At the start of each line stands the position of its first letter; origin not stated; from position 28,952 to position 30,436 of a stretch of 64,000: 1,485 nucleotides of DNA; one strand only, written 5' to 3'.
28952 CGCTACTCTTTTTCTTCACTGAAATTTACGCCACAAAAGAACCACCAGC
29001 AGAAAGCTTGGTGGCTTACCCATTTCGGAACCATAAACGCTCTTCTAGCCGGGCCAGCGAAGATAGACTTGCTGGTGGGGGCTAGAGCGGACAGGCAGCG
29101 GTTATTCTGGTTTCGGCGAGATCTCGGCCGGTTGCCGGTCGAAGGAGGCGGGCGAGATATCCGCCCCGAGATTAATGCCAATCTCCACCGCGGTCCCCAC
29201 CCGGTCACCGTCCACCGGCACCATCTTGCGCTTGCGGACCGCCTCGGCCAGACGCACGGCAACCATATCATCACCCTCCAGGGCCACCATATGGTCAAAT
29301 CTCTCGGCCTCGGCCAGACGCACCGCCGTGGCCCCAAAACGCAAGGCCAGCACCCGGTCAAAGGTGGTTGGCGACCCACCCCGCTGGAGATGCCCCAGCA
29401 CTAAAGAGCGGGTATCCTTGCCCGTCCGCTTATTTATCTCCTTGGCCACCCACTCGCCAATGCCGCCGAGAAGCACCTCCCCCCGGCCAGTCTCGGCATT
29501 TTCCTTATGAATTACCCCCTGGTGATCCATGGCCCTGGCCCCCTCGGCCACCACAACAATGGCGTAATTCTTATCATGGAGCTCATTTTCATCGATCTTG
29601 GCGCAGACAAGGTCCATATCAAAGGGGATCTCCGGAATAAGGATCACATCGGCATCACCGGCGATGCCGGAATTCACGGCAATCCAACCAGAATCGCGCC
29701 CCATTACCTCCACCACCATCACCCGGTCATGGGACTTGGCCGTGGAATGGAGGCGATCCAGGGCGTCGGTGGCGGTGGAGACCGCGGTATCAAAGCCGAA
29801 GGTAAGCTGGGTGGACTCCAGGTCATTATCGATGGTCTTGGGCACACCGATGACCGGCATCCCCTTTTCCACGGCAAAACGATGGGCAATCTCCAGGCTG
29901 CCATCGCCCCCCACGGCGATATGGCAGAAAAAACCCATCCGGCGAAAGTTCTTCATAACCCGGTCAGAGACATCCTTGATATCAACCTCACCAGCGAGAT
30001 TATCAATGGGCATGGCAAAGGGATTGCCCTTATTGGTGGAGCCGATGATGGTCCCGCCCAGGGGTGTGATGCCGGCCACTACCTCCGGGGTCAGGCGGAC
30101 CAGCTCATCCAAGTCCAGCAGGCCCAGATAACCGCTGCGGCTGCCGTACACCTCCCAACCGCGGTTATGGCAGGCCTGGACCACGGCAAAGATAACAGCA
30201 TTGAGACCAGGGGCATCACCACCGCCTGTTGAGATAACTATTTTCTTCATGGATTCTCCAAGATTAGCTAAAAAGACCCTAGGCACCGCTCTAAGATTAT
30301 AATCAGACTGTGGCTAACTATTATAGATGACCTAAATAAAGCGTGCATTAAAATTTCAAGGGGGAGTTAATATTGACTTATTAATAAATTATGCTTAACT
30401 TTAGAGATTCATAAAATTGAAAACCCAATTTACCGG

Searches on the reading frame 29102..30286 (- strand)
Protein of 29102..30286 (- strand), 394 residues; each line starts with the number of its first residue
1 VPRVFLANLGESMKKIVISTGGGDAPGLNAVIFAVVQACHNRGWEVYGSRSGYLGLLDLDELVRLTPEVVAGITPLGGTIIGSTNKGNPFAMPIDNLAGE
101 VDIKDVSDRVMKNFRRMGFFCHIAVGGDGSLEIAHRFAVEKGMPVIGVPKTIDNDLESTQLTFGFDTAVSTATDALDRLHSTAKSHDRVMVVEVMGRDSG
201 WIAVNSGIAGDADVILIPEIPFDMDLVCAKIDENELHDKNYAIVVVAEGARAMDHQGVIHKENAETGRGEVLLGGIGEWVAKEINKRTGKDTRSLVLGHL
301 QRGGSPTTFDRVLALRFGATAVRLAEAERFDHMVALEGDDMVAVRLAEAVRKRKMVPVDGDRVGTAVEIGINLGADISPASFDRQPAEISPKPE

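Call 6: find_related_loci(query=window:29102-30286:-, collection=genome_contigs, flank=6000)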
Query window:29102-30286:- (394 aa) in genome_contigs; peptide patterns used: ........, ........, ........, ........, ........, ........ (x = any residue, [..] = any of these).
299 stretches matched a pattern; 257 encode a relative of the query (tblastn E <= 1e-3); the best 80 are kept; 80 distinct loci.
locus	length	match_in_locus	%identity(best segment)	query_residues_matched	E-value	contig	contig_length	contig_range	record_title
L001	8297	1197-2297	85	10-377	0e+0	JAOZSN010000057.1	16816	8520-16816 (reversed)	MAG: Deltaproteobacteria bacterium isolate GMC6.metabat2.200 GMC6_2988_length_16816_cov_7.002923, whole genome shotgun s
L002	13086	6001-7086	82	12-374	0e+0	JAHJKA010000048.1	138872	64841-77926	MAG: Proteobacteria bacterium isolate Modern_marine_rock_biofilm.mb.62 Modern_marine_rock.mb.62_k141_406284, whole genom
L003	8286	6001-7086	82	12-374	0e+0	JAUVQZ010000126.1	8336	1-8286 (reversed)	MAG: Pseudomonadota bacterium isolate CSMAG_701 CSMAG_701_k127_3585586_length_8336_cov_9.0414, whole genome shotgun sequ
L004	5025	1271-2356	82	12-374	0e+0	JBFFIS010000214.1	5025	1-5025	MAG: Desulfurivibrionaceae bacterium isolate Mix_mud17.2022.03.10 k141_1008356_length_5025_cov_9.0958, whole genome shot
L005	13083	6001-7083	83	13-374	0e+0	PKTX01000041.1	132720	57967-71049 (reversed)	MAG: Desulfobulbaceae bacterium isolate BM506 sc_393, whole genome shotgun sequence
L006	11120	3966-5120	77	4-388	0e+0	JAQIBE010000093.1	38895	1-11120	MAG: Desulfobulbaceae bacterium isolate GH16 k119_444742, whole genome shotgun sequence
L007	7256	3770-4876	79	5-374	0e+0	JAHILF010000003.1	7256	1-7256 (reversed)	MAG: Proteobacteria bacterium isolate KR13_N2.mb.116 KR13_N2.mb.116_k141_1984, whole genome shotgun sequence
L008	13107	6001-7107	80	5-374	0e+0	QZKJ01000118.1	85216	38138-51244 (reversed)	MAG: Desulfurivibrio sp. isolate SURF_16 Ga0104751_1000249, whole genome shotgun sequence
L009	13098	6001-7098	79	8-374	0e+0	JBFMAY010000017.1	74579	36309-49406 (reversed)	MAG: Thermodesulfobacteriota bacterium isolate MAG150 MAG150_17, whole genome shotgun sequence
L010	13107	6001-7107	79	5-374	0e+0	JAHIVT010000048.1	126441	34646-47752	MAG: Proteobacteria bacterium isolate MM_PC_MetaG.mb.92 MM_PC_MetaG.mb.92_k141_323368, whole genome shotgun sequence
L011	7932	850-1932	80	13-374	0e+0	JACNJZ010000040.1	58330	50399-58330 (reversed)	MAG: Candidatus Desulfobia pelagia NIOZ-UU_NODE_477_length_58330_cov_8.56264, whole genome shotgun sequence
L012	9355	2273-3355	80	13-374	0e+0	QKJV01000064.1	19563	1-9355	MAG: Desulfobulbaceae bacterium isolate SZUA-615 scaffold_7333, whole genome shotgun sequence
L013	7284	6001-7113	77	3-374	0e+0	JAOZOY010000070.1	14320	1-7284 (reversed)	MAG: Deltaproteobacteria bacterium isolate GMC4.metabat2.118_sub GMC4_5165_length_14320_cov_22.043743, whole genome shot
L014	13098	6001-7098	79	8-374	0e+0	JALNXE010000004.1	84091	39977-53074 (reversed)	MAG: Desulfobulbaceae bacterium isolate SO_2016_LW3 bin 20 scaffold00426_LW162_2016, whole genome shotgun sequence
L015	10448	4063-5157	79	11-374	0e+0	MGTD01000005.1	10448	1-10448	MAG: Deltaproteobacteria bacterium RIFOXYD12_FULL_56_24 rifoxyd3_full_scaffold_1243, whole genome shotgun sequence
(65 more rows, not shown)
